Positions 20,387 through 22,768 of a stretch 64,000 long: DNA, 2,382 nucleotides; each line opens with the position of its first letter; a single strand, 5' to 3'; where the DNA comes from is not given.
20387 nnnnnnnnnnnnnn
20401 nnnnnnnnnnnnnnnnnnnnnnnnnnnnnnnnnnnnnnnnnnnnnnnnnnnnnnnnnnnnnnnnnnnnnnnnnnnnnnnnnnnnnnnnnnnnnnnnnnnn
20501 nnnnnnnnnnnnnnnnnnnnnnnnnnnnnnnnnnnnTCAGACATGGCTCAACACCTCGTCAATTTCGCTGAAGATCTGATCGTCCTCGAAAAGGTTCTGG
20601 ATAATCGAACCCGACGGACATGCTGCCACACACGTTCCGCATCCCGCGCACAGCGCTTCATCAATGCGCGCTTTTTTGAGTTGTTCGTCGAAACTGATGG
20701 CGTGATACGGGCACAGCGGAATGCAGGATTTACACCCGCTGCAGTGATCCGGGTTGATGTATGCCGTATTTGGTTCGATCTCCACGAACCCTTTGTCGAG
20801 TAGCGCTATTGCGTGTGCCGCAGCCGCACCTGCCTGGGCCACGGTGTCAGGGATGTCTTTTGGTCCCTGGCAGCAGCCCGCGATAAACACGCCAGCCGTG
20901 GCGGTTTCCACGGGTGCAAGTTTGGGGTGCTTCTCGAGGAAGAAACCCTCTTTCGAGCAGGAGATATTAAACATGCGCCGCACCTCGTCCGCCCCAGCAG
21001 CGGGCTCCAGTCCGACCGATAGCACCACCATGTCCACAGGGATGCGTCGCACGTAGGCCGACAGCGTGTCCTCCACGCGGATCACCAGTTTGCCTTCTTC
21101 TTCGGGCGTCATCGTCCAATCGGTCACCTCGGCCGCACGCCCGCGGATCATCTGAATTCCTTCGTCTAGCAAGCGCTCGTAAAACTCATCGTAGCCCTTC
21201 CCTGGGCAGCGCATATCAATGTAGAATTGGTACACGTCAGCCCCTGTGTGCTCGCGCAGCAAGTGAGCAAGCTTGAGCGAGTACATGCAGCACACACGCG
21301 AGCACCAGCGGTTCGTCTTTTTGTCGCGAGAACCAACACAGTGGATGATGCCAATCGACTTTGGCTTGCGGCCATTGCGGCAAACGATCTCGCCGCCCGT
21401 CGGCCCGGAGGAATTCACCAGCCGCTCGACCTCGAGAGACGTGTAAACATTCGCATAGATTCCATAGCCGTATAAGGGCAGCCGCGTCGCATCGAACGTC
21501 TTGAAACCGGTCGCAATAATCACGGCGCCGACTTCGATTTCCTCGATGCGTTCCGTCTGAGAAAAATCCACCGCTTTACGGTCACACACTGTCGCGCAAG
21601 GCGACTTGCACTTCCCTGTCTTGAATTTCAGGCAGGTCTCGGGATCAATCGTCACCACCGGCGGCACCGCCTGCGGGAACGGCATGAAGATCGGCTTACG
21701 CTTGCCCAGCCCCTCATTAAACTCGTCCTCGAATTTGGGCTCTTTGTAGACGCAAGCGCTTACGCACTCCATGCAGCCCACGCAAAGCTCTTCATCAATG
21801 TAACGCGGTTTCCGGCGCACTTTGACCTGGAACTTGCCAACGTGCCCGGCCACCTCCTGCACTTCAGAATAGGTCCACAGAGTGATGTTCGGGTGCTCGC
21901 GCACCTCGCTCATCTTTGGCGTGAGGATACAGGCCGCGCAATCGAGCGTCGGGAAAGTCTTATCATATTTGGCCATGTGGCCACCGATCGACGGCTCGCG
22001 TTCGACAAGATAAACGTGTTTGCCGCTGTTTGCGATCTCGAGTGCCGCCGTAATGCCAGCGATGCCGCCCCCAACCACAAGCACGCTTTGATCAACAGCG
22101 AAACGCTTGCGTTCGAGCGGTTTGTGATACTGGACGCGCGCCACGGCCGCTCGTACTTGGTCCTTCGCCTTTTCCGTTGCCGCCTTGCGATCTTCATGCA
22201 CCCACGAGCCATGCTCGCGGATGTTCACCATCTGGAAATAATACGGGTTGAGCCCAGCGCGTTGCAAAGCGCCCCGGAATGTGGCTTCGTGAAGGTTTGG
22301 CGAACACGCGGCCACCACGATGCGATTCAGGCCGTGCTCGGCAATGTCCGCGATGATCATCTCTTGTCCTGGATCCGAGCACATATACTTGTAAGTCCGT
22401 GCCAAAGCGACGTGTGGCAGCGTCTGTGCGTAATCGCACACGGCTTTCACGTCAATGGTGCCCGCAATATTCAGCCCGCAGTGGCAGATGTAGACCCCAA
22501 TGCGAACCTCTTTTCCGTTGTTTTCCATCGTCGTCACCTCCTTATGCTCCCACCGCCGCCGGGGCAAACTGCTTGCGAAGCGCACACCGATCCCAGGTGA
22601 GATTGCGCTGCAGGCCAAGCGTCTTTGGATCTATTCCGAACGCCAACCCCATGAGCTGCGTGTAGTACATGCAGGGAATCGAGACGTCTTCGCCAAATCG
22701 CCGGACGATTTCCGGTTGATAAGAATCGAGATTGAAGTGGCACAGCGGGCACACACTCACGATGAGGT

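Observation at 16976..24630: Eight-gene Rrf2-hdrCBA-mvhDGA-protease operon: a complete bifurcating Hdr/Mvh module under a putative Fe-S regulator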

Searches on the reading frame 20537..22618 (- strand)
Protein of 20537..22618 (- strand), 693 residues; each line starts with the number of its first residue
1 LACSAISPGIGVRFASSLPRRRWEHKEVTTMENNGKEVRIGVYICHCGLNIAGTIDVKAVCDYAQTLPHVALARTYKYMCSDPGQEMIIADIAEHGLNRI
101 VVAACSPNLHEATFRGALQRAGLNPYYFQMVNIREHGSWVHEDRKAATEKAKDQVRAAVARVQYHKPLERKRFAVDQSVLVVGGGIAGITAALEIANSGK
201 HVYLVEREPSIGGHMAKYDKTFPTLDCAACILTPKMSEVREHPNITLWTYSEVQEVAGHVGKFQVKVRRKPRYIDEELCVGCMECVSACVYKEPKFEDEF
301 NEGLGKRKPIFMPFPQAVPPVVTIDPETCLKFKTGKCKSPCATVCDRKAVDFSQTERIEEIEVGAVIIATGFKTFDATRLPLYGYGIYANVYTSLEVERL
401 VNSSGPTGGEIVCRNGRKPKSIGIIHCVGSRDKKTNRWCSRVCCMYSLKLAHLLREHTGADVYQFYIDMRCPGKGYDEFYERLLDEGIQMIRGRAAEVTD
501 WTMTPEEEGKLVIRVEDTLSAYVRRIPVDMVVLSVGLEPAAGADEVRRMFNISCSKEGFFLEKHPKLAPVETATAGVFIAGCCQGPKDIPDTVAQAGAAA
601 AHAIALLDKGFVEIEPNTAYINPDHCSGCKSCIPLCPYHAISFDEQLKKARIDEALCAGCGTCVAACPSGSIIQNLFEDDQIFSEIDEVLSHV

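Call 3: search_protein_families(library=pfam, proteins=[window:20537-22618:-])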
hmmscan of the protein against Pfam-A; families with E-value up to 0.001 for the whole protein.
window:20537-22618:- (693 aa): 20 families
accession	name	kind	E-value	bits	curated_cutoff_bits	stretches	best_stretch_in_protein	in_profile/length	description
PF00037.32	Fer4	-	1.1e-14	54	21.1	3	620-642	2-24/24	4Fe-4S binding domain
PF07992.20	Pyr_redox_2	-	6.9e-13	49.1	26.1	2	178-377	2-114/291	Pyridine nucleotide-disulphide oxidoreductase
PF12838.12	Fer4_7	-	1e-12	48.7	27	1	625-670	1-51/52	4Fe-4S dicluster domain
PF13237.11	Fer4_10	-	3.6e-11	43.3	25.5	1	620-668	3-53/53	4Fe-4S dicluster domain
PF12837.12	Fer4_6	-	1.4e-10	41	25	2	650-672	2-24/24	4Fe-4S binding domain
PF12831.13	FAD_oxidored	-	7.1e-10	39.2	27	1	179-216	2-39/416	FAD dependent oxidoreductase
PF13187.11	Fer4_9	-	1.5e-09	38.1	27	1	625-671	1-51/52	4Fe-4S dicluster domain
PF12797.12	Fer4_2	-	2.7e-09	36.8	24.5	1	651-669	4-22/22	4Fe-4S binding domain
PF13450.12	NAD_binding_8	-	3.8e-09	37.1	21.9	1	181-234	1-54/68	NAD(P)-binding Rossmann-like domain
PF25160.1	LdpA_Fe-S-bd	-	3.1e-08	33.7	27.6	1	632-673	9-44/49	LdpA Fe-S cluster-binding domain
PF00890.30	FAD_binding_2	-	4.2e-08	33.2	20.4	1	179-216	2-39/414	FAD binding domain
PF14697.11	Fer4_21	-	5.3e-08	33.3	35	1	619-669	1-53/59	4Fe-4S dicluster domain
PF13484.11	Fer4_16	-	1.2e-07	32.9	30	0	625-651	1-28/66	4Fe-4S double cluster binding domain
PF01266.30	DAO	-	8.9e-07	29.2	27.9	1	179-213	2-36/353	FAD dependent oxidoreductase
PF13738.12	Pyr_redox_3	-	6.4e-06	26.1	30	1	162-269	151-251/305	Pyridine nucleotide-disulphide oxidoreductase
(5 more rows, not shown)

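Call 4: search_protein_families(library=ncbifam, proteins=[window:20537-22618:-])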
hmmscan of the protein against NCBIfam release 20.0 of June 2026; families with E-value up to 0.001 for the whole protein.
window:20537-22618:- (693 aa): 114 families (the best 25 are shown)
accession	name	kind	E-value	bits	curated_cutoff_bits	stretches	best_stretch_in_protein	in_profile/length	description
NF040770.1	hetero_SS_HdrA2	exception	2.5e-259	862.5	1100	1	39-691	1-642/777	CoB-CoM heterodisulfide reductase HdrA2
NF041778.1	hetero_SS_HdrA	equivalog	1.4e-189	631.6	1400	1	39-691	7-652/771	ferredoxin:CoB-CoM heterodisulfide reductase subunit HdrA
NF041891.1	hdrA_Methbact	equivalog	5.5e-175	583.7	1300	1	39-691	2-637/762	ferredoxin:CoB-CoM heterodisulfide reductase subunit HdrA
TIGR01944.1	rnfB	subfamily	4.1e-13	49.3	68.7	1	579-673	70-161/190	RnfABCDGE type electron transport complex subunit B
NF009410.0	PRK12771.1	subfamily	1.1e-11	44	516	2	173-215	135-177/566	NAD(P)-binding protein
NF005506.0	PRK07118.1-5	equivalog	3.3e-11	43.1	388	2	626-682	143-197/279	Fe-S cluster domain-containing protein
NF003475.0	PRK05113.1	equivalog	7.5e-11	42.2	203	1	579-672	70-160/190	electron transport complex subunit RsxB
NF005503.0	PRK07118.1-2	equivalog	2.3e-09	36.9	252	1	626-672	140-184/292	RnfABCDGE type electron transport complex subunit B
TIGR02700.1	flavo_MJ0208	hypoth_equivalog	4.9e-09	35.8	251.35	1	590-674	112-196/234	dihydromethanopterin reductase (acceptor)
TIGR02179.1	PorD_KorD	subfamily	6.1e-09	35.9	60.05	1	621-672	22-72/78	2-oxoacid:acceptor oxidoreductase, delta subunit, pyruvate/2-ketoisovalerate family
TIGR01372.1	soxA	subfamily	9.1e-09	33.7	1164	1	170-249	162-240/996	sarcosine oxidase subunit alpha family protein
NF006221.0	PRK08348.1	subfamily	1.6e-08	34.3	124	1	622-673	42-93/136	NADH-plastoquinone oxidoreductase subunit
TIGR04105.1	FeFe_hydrog_B1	subfamily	1.9e-08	33.4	450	1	617-674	104-161/462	monomeric [FeFe] hydrogenase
NF048010.1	SfplDhtActHpsHDes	equivalog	7.2e-08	31.6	430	1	615-673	47-106/298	(2S)-3-sulfopropanediol dehydratase activating enzyme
NF005560.0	PRK07233.1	equivalog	7.8e-08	31.6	252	1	178-219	2-43/435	hypothetical protein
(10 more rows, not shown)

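Call 40: search_solved_structures(query=window:20537-22528:-, max_evalue=1e-10)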
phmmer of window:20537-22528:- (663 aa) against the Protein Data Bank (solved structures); distinct sequences matched with E-value up to 1e-10: 7.
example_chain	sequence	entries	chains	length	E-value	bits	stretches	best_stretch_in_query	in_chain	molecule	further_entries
8rvu_a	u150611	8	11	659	7.6e-218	727.9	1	6-661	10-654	H(2):CoB-CoM heterodisulfide,ferredoxin reductase subunit A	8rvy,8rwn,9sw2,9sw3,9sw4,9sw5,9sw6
8rvv_A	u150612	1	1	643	6.4e-217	724.9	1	9-660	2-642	H(2):CoB-CoM heterodisulfide,ferredoxin reductase subunit A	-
5odc_A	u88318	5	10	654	1.4e-215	720.4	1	7-658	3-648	Heterodisulfide reductase, subunit A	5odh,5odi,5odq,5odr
9sfi_A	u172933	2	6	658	3e-196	656.6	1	8-661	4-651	CoB--CoM heterodisulfide reductase iron-sulfur subunit A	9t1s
7bkb_A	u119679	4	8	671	5.5e-183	612.8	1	6-658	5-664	CoB--CoM heterodisulfide reductase iron-sulfur subunit A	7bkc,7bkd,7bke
6tjr_A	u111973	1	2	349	7.9e-47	162.9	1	331-576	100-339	Fumarate reductase/succinate dehydrogenase flavoprotein domain protein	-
9sw6_G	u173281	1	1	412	4.3e-16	61.3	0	590-655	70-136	Polyferredoxin protein MvhB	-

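Call 53: search_protein_representatives(protein=window:20537-22528:-)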
Query: 663 residues. Proteins with E-value up to 0.001 (for the whole library): 15708; up to 1e-10: 7725; up to 1e-30: 2702. The best 150 are listed.
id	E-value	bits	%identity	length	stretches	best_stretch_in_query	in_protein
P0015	1.6e-289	978.1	47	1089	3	147-578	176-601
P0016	3.6e-248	841.4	42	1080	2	5-662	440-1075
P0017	3.3e-240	815.1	43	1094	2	7-658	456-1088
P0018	1.3e-234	796.7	53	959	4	307-660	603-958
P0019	2.5e-231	785.8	44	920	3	147-608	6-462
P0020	2.6e-229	779.1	41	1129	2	7-653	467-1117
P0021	2.8e-228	775.7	43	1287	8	255-575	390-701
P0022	7.0e-228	774.4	43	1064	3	147-573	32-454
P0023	2.5e-224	762.6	54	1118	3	308-661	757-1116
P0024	2.2e-220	749.6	51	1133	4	306-661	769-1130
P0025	4.2e-215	732.2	40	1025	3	147-578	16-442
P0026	6.0e-213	725.0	52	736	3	269-659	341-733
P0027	1.6e-212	723.6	42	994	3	147-576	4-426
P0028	2.4e-212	723.0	42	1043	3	149-577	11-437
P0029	9.3e-212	721.1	43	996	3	148-589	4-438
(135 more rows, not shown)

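Call 57: find_related_loci(query=A4, collection=genome_contigs, flank=10000)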
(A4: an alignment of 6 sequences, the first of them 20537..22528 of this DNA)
Query A4 (663 aa) in genome_contigs; peptide patterns used: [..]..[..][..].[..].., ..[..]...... (x = any residue, [..] = any of these).
600 stretches matched a pattern (row limit reached: there are more); 498 encode a relative of the query (tblastn E <= 1e-3); the best 80 are kept; 80 distinct loci.
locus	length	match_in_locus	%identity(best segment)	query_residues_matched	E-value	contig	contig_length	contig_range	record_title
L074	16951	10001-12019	70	1-662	0e+0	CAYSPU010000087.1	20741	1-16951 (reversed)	MAG TPA_asm: uncultured Verrucomicrobiota bacterium isolate SRP263991_co5_69 genome assembly, contig: NODE_5116_length_2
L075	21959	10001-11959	71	9-661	0e+0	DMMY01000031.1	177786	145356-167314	MAG TPA_asm: Elusimicrobia bacterium isolate UBA9628 contig_1840, whole genome shotgun sequence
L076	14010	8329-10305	70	5-662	0e+0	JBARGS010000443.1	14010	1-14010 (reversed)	MAG: Candidatus Korobacteraceae bacterium isolate MFD06391_ilm_asm_bin32 k127_202666, whole genome shotgun sequence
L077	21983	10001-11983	68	2-662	0e+0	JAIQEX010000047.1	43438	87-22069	MAG: Terriglobia bacterium isolate SRVP_27 SR-VP_26_10_2019_B_35cm_scaffold_806, whole genome shotgun sequence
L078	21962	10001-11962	67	8-661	0e+0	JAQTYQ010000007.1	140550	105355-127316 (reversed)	MAG: Opitutaceae bacterium isolate STC_40 NODE_272_length_140550_cov_4.880411_Sandtown_C, whole genome shotgun sequence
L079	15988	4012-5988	66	2-662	0e+0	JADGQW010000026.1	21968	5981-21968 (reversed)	MAG: Gemmatimonadales bacterium isolate Chersky.24_23 contig-100_425, whole genome shotgun sequence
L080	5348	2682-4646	66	9-663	0e+0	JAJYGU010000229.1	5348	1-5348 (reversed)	MAG: Planctomycetota bacterium isolate DBS1-3.bin21 NODE_35676_length_5348_cov_0.889102, whole genome shotgun sequence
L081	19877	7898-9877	70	6-661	0e+0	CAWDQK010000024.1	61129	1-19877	MAG: uncultured Verrucomicrobiae bacterium isolate MFD01689.bin.2.50 genome assembly, contig: contig_38759, whole genome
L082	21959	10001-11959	65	3-660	0e+0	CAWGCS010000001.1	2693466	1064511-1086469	MAG: uncultured Chloroflexia bacterium isolate MFD05942.bin.1.304 genome assembly, contig: contig_3988, whole genome sho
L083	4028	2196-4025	68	5-613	0e+0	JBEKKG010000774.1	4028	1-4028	MAG: Planctomycetota bacterium isolate SPRUCE 341 SPRUCE_341_774, whole genome shotgun sequence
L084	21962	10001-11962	65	7-661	0e+0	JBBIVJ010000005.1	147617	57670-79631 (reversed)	MAG: Verrucomicrobiales bacterium isolate ESF170215_bin_74 NODE_88_length_147617_cov_8.27484, whole genome shotgun seque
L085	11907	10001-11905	61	6-640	0e+0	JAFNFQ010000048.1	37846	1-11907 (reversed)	MAG: Methanobacteriota archaeon isolate bin_16 PROKKA_contig000048, whole genome shotgun sequence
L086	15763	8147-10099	61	7-660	0e+0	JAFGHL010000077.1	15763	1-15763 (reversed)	MAG: Dehalococcoidia bacterium isolate Zod_Metabat.1459 k87_8528831, whole genome shotgun sequence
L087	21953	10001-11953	61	7-660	0e+0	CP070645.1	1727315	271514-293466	MAG: Dehalococcoidales bacterium isolate bin896 chromosome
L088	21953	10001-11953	60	7-661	0e+0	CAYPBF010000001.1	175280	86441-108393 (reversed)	MAG TPA_asm: uncultured Dehalococcoidales bacterium isolate binchicken_co294_60 genome assembly, contig: NODE_131_length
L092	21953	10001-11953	58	9-660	0e+0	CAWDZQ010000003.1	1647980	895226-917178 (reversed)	MAG: uncultured Chloroflexia bacterium isolate MFD05684.bin.1.112 genome assembly, contig: contig_36650, whole genome sh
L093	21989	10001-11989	55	2-663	0e+0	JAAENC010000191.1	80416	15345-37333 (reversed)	MAG: Chloroflexota bacterium isolate Bse_22 BseG_CONTIG415121, whole genome shotgun sequence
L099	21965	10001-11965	56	9-662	0e+0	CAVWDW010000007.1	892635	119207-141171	MAG: uncultured Chloroflexia bacterium isolate MFD03804.bin.1.269 genome assembly, contig: contig_4397, whole genome sho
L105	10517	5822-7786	54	9-660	0e+0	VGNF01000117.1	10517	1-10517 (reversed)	MAG: Chloroflexi bacterium isolate K_DeepCast_100m_m2_305 K_DeepCast_100m_m2_305_Ga0194127_10009087, whole genome shotgu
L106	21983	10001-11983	55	4-661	0e+0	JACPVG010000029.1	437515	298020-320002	MAG: Chloroflexi bacterium isolate NC_groundwater_778_Ag_S2p5_63_23 JBCH_GD18_4_SO25_S179_scaffold_636550, whole genome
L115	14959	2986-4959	54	1-660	0e+0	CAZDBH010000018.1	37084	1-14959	MAG TPA_asm: uncultured Bradymonadales bacterium isolate binchicken_co141_594 genome assembly, contig: NODE_4974_length_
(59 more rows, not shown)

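Call 61: search_protein_families(library=pfam, proteins=[L092:8154-8453:+, L093:7884-8375:+, L105:3845-4261:+, L115:966-1394:+, L076:5704-6831:+, L099:8077-8304:+, L093:6726-7823:+, L093:4718-6733:+, L081:3636-6086:+, L106:7730-8179:-], max_evalue=0.0001)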
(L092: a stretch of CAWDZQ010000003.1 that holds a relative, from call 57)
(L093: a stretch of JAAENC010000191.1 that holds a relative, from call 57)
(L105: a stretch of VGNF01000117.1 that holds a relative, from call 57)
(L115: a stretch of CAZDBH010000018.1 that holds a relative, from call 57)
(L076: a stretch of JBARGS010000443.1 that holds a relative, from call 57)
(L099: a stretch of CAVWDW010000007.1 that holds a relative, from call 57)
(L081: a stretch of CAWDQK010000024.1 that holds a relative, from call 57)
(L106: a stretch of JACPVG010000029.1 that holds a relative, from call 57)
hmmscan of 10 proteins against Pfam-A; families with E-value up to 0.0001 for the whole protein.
L092:8154-8453:+ (99 aa): 0 families

L093:7884-8375:+ (163 aa): 1 family
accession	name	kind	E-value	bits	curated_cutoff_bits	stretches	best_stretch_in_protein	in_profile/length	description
PF00072.30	Response_reg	-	3.8e-18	66.1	30.2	1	34-119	1-83/111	Response regulator receiver domain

L105:3845-4261:+ (138 aa): 1 family
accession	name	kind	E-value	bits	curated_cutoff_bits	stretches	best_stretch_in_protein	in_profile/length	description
PF00072.30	Response_reg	-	8.9e-17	61.7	30.2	1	6-124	2-110/111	Response regulator receiver domain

L115:966-1394:+ (142 aa): 0 families

L076:5704-6831:+ (375 aa): 0 families

L099:8077-8304:+ (75 aa): 0 families

L093:6726-7823:+ (365 aa): 4 families
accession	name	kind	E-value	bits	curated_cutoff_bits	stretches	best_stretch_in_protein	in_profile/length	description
PF00072.30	Response_reg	-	8.1e-29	100.5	30.2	1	7-116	1-110/111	Response regulator receiver domain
PF02518.31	HATPase_c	-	9.9e-26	90.8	26.4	1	254-362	2-109/111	Histidine kinase-, DNA gyrase B-, and HSP90-like ATPase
PF00512.31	HisKA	-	3.6e-08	33.8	26.9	1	140-199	2-58/66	His Kinase A (phospho-acceptor) domain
PF13581.12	HATPase_c_2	-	4.6e-05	23.9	27.4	1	258-339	36-111/127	Histidine kinase-like ATPase domain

L093:4718-6733:+ (671 aa): 6 families
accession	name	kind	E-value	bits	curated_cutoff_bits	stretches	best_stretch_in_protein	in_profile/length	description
PF17202.10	sCache_3_3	-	1.7e-36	125.3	28.8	1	233-346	3-106/107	Single cache domain 3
PF17201.10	Cache_3-Cache_2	-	1.4e-26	93.9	27.7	1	228-346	73-193/299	Cache 3/Cache 2 fusion domain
PF02518.31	HATPase_c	-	2.4e-23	83.1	26.4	1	551-659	2-110/111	Histidine kinase-, DNA gyrase B-, and HSP90-like ATPase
PF00672.30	HAMP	-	1.1e-13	51.7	25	1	368-419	1-52/53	HAMP domain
PF00512.31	HisKA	-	7.3e-13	48.8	26.9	1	443-507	3-65/66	His Kinase A (phospho-acceptor) domain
PF17203.10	sCache_3_2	-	3e-12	47.2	28.4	1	260-342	55-133/140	Single cache domain 3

L081:3636-6086:+ (816 aa): 5 families
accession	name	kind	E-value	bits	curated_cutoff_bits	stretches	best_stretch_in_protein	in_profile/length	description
PF22521.2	HypF_C_2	-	1.1e-73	248.4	27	1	556-803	1-241/241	Carbamoyltransferase, Kae1-like Domain, second subdomain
PF01300.24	Sua5_yciO_yrdC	-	2.1e-42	145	25.1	1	259-433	1-177/178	Telomere recombination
PF07503.17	zf-HYPF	-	7.4e-34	115.7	23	2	157-190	1-34/34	HypF finger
PF17788.7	HypF_C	-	1.8e-29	102.8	23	1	451-546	3-99/99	HypF Kae1-like domain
PF00708.24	Acylphosphatase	-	1.4e-19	70.6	22.5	1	50-120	3-73/85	Acylphosphatase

L106:7730-8179:- (149 aa): 1 family
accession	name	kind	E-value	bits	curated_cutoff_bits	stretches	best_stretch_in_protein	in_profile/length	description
PF01155.25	HypA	-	1.5e-27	96.2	28.9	1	29-139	1-111/112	Hydrogenase/urease nickel incorporation, metallochaperone, hypA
